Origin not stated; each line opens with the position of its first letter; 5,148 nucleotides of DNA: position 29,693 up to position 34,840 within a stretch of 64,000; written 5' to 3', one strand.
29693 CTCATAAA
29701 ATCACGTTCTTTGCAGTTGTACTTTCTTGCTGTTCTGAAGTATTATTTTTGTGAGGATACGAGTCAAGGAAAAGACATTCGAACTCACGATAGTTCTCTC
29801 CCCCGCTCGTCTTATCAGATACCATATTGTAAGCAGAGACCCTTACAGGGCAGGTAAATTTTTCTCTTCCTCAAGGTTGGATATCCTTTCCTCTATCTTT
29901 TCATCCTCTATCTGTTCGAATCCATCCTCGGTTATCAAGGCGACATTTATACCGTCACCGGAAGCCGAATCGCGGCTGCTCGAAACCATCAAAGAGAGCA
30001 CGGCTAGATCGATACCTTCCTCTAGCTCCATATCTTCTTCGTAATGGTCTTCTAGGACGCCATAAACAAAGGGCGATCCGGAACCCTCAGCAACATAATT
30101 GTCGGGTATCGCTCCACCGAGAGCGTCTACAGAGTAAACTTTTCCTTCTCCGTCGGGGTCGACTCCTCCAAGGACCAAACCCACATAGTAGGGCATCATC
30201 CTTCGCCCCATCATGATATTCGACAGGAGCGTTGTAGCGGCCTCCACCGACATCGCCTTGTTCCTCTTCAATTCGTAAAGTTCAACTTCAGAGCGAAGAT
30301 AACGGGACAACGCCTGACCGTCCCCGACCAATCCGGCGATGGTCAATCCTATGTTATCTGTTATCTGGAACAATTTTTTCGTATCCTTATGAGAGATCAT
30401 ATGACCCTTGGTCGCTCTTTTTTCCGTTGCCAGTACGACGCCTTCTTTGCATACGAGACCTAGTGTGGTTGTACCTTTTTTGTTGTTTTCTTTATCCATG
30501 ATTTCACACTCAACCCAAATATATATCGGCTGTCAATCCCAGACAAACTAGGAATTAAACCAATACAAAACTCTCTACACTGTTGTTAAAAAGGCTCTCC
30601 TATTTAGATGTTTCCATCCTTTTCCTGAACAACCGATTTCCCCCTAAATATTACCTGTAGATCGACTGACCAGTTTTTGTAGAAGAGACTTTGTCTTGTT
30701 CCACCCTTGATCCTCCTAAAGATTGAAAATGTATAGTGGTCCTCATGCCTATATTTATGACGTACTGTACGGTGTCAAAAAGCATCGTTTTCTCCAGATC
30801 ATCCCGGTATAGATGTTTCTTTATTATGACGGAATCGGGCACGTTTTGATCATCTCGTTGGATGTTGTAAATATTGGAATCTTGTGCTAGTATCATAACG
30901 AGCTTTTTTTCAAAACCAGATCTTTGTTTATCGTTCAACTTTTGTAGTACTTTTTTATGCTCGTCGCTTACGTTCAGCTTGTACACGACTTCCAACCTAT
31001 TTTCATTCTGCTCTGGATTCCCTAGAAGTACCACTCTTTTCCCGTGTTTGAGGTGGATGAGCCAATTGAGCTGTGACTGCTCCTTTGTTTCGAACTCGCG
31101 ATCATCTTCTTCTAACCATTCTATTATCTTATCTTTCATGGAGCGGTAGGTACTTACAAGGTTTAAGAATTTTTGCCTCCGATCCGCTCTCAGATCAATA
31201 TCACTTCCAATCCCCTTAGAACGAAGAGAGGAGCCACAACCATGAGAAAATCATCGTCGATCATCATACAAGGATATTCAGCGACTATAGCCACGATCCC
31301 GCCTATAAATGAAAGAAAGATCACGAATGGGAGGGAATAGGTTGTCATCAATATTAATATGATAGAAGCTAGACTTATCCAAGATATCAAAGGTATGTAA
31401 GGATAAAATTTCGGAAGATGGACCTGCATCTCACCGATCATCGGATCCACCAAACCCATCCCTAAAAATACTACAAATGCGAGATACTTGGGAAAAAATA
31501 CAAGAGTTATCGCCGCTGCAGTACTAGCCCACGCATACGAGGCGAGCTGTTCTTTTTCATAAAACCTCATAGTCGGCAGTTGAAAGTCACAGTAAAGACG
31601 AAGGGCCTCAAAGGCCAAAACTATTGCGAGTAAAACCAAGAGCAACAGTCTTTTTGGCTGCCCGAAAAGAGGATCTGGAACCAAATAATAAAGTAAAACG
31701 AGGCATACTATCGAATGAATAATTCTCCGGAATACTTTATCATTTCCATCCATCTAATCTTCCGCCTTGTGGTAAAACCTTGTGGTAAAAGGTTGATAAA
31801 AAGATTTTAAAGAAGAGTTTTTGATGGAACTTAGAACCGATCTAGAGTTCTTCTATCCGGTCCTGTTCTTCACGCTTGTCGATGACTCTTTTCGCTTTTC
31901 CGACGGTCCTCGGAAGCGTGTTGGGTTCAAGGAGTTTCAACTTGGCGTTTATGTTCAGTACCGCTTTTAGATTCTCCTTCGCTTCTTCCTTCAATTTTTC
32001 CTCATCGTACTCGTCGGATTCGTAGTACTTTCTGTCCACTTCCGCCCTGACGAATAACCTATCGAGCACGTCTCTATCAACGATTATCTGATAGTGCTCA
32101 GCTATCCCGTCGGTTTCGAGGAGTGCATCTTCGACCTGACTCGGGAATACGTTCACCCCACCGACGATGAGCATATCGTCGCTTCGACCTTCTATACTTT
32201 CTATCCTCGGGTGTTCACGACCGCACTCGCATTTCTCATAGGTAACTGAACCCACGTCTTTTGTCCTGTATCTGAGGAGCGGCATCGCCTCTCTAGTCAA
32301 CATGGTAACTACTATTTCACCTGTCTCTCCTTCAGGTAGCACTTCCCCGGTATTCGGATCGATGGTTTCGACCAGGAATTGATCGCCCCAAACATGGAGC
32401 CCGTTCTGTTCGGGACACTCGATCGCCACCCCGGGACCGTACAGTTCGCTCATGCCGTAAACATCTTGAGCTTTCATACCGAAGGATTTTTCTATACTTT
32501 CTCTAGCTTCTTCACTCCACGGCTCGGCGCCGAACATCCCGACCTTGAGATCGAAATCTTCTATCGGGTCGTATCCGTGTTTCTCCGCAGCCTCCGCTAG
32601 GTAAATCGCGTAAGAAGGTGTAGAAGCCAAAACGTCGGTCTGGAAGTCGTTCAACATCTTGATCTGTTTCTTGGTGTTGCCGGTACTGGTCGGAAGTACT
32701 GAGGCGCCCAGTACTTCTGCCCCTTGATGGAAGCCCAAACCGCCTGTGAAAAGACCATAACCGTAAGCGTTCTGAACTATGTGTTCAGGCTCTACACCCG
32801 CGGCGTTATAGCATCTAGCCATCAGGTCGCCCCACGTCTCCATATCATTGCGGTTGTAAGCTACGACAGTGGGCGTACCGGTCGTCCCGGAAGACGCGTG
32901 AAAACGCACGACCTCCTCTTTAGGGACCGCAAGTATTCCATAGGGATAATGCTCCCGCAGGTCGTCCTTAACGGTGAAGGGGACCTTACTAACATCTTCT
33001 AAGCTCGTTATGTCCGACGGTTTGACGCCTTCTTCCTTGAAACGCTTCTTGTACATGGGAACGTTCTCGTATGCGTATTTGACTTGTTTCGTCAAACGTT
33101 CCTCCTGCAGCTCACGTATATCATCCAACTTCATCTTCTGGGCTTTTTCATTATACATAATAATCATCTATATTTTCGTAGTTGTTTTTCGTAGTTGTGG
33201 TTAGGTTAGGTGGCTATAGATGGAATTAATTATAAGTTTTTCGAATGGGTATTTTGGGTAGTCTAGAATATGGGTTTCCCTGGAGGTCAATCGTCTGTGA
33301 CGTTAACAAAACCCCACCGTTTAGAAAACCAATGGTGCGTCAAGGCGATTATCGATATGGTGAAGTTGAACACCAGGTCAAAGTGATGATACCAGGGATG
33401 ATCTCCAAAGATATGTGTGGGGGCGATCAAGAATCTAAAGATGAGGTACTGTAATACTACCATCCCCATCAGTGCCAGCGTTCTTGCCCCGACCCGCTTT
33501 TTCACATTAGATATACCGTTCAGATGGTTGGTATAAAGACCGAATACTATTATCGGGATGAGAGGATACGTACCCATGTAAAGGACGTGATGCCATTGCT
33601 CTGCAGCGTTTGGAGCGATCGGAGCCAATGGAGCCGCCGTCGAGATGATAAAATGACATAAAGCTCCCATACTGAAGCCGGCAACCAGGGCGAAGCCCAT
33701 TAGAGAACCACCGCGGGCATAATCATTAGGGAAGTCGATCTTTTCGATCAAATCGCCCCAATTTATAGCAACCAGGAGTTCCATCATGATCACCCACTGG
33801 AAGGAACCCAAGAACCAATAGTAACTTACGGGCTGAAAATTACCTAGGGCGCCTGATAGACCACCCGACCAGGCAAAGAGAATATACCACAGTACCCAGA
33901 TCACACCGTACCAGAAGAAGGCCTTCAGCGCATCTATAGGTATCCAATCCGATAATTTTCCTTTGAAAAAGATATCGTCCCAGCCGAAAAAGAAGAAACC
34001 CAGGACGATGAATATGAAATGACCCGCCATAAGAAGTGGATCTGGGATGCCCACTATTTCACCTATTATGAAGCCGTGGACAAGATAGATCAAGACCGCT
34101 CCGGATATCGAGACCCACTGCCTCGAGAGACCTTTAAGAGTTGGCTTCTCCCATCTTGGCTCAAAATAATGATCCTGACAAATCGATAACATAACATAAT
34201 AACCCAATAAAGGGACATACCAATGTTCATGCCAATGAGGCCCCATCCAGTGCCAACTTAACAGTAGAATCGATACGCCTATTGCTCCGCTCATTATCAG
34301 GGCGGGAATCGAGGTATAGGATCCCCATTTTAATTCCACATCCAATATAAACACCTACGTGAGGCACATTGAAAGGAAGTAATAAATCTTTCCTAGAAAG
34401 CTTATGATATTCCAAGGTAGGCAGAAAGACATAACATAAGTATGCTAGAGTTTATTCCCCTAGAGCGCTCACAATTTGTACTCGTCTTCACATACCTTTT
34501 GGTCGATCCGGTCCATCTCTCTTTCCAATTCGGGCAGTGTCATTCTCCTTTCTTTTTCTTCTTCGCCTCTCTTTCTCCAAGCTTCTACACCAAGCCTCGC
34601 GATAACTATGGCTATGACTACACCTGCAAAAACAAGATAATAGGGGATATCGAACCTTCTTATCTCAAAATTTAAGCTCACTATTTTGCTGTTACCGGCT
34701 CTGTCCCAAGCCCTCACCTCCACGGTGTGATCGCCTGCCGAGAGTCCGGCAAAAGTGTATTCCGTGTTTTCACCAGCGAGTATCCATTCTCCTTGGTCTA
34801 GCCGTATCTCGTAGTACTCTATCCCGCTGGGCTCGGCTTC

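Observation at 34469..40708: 6.2-kb gene for a surface protein combining an S8 subtilase, a long parallel beta-helix and FN3-like repeats, with a C-terminal TM anchor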

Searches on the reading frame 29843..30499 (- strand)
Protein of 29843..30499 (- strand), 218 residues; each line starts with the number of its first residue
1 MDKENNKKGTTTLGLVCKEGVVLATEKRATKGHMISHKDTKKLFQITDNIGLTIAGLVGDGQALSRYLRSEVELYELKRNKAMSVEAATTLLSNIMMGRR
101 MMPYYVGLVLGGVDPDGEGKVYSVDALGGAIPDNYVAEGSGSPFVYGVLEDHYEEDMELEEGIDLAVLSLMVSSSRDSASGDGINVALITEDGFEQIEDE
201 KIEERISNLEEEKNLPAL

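Call 11: search_protein_families(library=pfam, proteins=[window:29843-30499:-], max_evalue=0.001)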
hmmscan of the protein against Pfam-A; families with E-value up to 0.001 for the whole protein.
window:29843-30499:- (218 aa): 1 family
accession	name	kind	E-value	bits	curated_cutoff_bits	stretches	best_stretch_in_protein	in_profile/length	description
PF00227.31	Proteasome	-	7.6e-58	195.7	22.4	1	7-189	2-189/189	Proteasome subunit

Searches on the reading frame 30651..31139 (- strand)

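Call 11: search_protein_families(library=pfam, proteins=[window:30651-31139:-], max_evalue=0.001)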
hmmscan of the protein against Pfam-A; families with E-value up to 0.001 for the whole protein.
window:30651-31139:- (162 aa): 1 family
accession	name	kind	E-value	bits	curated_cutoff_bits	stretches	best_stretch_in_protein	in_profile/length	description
PF10061.14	DUF2299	-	1.8e-17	63.9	22.8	1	4-133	1-133/138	Uncharacterized conserved protein (DUF2299)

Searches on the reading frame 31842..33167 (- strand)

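Call 11: search_protein_families(library=pfam, proteins=[window:31842-33167:-], max_evalue=0.001)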
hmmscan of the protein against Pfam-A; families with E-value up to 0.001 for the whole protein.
window:31842-33167:- (441 aa): 3 families
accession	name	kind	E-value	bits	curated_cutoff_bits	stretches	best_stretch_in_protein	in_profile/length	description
PF14535.12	AMP-binding_C_2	-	9.7e-27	93.5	25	1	337-432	1-96/96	AMP-binding enzyme C-terminal domain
PF00501.34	AMP-binding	-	3.2e-14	53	29.9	1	18-287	113-374/384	AMP-binding enzyme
PF04443.18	LuxE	-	0.00052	19.4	24.9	0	234-325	281-371/391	Acyl-protein synthetase, LuxE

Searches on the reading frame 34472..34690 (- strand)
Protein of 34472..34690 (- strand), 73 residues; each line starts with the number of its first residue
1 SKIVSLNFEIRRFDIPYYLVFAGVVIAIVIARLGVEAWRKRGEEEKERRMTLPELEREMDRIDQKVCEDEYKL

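Call 40: search_protein_families(library=pfam, proteins=[window:34472-34657:-], max_evalue=10)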
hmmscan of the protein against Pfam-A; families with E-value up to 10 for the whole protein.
seq(62 aa): 0 families
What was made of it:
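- The N-terminal region has no detectable sequence similarity to the I9 propeptide family (call 40), so 'propeptide' rests on position, fold type and analogy.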

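Call 80: search_protein_families(library=ncbifam, proteins=[window:34472-34690:-], max_evalue=1)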
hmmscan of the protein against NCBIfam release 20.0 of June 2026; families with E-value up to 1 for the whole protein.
seq(73 aa): 1 family
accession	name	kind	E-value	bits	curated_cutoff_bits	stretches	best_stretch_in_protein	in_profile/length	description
NF004485.0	PRK05815.3-3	equivalog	0.079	12.3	249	1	16-65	226-272/281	F0F1 ATP synthase subunit A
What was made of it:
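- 34472..34576 (-): 35-aa charged cytoplasmic tail, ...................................-COOH. The L-x-ELE-x-E and terminal [DE][DE]YKL motifs are conserved in the beta-helix subfamily. No Pfam or NCBIfam hit (calls 40, 80).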
